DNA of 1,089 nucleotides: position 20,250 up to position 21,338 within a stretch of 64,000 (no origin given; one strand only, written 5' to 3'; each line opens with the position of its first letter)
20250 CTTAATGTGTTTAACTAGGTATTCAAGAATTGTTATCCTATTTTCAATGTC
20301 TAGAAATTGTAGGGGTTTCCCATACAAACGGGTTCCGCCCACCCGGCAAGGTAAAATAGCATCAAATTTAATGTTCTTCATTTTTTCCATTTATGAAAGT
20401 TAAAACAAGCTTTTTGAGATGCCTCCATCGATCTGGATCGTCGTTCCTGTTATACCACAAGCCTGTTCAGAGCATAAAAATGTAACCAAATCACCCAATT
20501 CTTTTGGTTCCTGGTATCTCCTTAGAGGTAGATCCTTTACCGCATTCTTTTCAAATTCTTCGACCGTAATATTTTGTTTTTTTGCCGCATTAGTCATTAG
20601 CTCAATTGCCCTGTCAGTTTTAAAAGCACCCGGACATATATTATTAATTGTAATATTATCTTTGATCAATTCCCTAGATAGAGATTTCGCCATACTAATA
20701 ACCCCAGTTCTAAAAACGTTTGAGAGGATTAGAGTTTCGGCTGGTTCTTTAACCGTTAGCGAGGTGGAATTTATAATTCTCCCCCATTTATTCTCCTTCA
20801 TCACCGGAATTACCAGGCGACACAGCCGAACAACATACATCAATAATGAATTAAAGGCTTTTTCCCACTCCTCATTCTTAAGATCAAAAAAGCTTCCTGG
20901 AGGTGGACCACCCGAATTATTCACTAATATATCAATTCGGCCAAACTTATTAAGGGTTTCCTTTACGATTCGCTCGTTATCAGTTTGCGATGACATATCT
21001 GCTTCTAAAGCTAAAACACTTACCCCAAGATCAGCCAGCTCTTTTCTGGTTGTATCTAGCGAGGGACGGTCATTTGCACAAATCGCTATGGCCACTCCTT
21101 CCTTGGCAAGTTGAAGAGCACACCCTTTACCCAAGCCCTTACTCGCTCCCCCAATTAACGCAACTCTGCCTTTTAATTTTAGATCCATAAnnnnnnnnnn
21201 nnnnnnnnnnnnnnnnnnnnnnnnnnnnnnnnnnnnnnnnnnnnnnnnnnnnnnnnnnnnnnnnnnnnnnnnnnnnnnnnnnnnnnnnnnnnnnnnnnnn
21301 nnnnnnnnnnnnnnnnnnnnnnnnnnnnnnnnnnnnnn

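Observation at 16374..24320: Nonulosonic-acid pathway with two NeuB-family synthase paralogs and an unusual enzyme set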

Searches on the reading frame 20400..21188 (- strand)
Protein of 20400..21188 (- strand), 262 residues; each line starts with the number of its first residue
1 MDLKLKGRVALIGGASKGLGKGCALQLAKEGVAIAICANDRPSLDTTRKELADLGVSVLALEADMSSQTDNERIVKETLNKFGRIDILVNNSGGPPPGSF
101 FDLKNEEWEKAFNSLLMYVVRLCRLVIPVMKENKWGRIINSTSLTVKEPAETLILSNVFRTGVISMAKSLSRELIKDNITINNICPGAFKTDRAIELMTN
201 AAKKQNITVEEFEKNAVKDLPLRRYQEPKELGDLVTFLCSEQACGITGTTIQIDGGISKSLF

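Call 3: search_protein_families(library=pfam, proteins=[window:20400-21188:-])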
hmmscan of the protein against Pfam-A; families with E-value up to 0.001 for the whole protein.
window:20400-21188:- (262 aa): 3 families
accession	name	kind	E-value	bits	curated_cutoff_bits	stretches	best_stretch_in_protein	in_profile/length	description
PF13561.12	adh_short_C2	-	2.4e-48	165.2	27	1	14-257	1-235/236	Enoyl-(Acyl carrier protein) reductase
PF00106.31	adh_short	-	7.2e-41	140.3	26.6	1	8-197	1-190/195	short chain dehydrogenase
PF08659.16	KR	-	1.9e-06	28.3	22.6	1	11-113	4-110/180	KR domain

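Call 4: search_protein_families(library=ncbifam, proteins=[window:20400-21188:-])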
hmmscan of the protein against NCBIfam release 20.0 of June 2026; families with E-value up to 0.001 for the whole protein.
window:20400-21188:- (262 aa): 222 families (the best 25 are shown)
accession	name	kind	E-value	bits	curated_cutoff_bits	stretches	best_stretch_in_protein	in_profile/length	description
NF006212.0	PRK08339.1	equivalog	3.5e-60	203.8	339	1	3-262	4-263/263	short chain dehydrogenase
NF005559.1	PRK07231.1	subfamily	4.3e-50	170.5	215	1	5-257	2-247/249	glucose 1-dehydrogenase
NF004779.0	PRK06125.1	subfamily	1.5e-49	168.9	261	1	1-259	1-255/259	short-chain dehydrogenase/reductase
NF009466.0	PRK12826.1-2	subfamily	2.9e-47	161.2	222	1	7-257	3-244/248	3-oxoacyl-ACP reductase FabG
NF009093.0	PRK12429.1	subfamily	1.3e-46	159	258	1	4-256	2-255/259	3-hydroxybutyrate dehydrogenase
TIGR01830.1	3oxo_ACP_reduc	equivalog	7.5e-46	156.8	297.75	1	10-257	1-238/239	3-oxoacyl-[acyl-carrier-protein] reductase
TIGR01963.1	PHB_DH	subfamily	2e-45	155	307.05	1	8-256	2-251/255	3-hydroxybutyrate dehydrogenase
NF005095.0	PRK06523.1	subfamily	4e-45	154.3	231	1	2-258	5-258/261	oxidoreductase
NF004198.0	PRK05653.1-3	equivalog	6e-44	150.4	296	1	4-257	4-246/248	3-oxoacyl-ACP reductase FabG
NF006080.0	PRK08226.1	equivalog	1.6e-43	149.1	356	1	4-257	3-253/263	SDR family oxidoreductase UcpA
NF004197.0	PRK05653.1-1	equivalog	2.9e-43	148.3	332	1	1-258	1-247/249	3-oxoacyl-ACP reductase FabG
NF006070.0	PRK08213.1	subfamily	3.2e-43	148.1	279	1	3-258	8-257/259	gluconate 5-dehydrogenase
TIGR02415.1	23BDH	subfamily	9.4e-42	143.2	304.35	1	8-257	1-251/254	acetoin reductase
NF052558.1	MBtsdlDhBudC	equivalog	1.1e-41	143.1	270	1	6-259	2-243/250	meso-2,3-butanediol dehydrogenase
TIGR03971.1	SDR_subfam_1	subfamily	1.1e-41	143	300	1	5-258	1-269/271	mycofactocin-coupled SDR family oxidoreductase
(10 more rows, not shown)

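Call 34: search_solved_structures(query=window:20400-21188:-, max_evalue=1e-20)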
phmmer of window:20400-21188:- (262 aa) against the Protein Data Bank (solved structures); distinct sequences matched with E-value up to 1e-20: 192 (the best 60 are shown).
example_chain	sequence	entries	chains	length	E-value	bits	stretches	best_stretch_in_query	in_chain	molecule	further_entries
6jh7_A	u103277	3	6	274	3.3e-51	177.2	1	1-262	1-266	Short chain dehydrogenase family protein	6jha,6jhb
5va8_A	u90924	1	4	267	6e-51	176.3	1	1-257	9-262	Short-chain dehydrogenase/reductase SDR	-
5vps_A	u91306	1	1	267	9.3e-51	175.7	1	1-258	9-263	Short-chain dehydrogenase/reductase SDR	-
5idx_A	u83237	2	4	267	1.7e-50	174.8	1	1-258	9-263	Short-chain dehydrogenase/reductase SDR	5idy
2z1n_A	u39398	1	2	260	2e-44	155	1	1-257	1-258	dehydrogenase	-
1o5i_A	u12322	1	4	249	3.8e-40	140.9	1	1-259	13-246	3-oxoacyl-(acyl carrier protein) reductase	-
3u49_A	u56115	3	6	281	4.6e-38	134.1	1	6-261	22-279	Bacilysin biosynthesis oxidoreductase ywfH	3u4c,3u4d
2uvd_A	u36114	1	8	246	3.7e-37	131.2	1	5-257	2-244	3-OXOACYL-(ACYL-CARRIER-PROTEIN) REDUCTASE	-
3ai3_A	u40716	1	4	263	2.4e-36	128.5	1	1-261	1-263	NADPH-sorbose reductase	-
3t4x_A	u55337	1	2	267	2.9e-36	128.2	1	1-262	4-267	Oxidoreductase, short chain dehydrogenase/reductase family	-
3ai1_A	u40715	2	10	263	2.2e-35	125.3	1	1-261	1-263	NADPH-sorbose reductase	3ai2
4o6v_A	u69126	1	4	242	3.2e-35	124.8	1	8-260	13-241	Oxidoreductase, short-chain dehydrogenase/reductase family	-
1x7g_A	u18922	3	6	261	3.3e-35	124.8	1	8-258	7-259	Putative ketoacyl reductase | ACTINORHODIN POLYKETIDE KETOREDUCTASE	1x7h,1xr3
2rh4_A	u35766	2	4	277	4e-35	124.5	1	7-258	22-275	Actinorhodin Polyketide Ketoreductase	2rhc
1w4z_A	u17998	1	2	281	4.2e-35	124.4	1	7-258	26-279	KETOACYL REDUCTASE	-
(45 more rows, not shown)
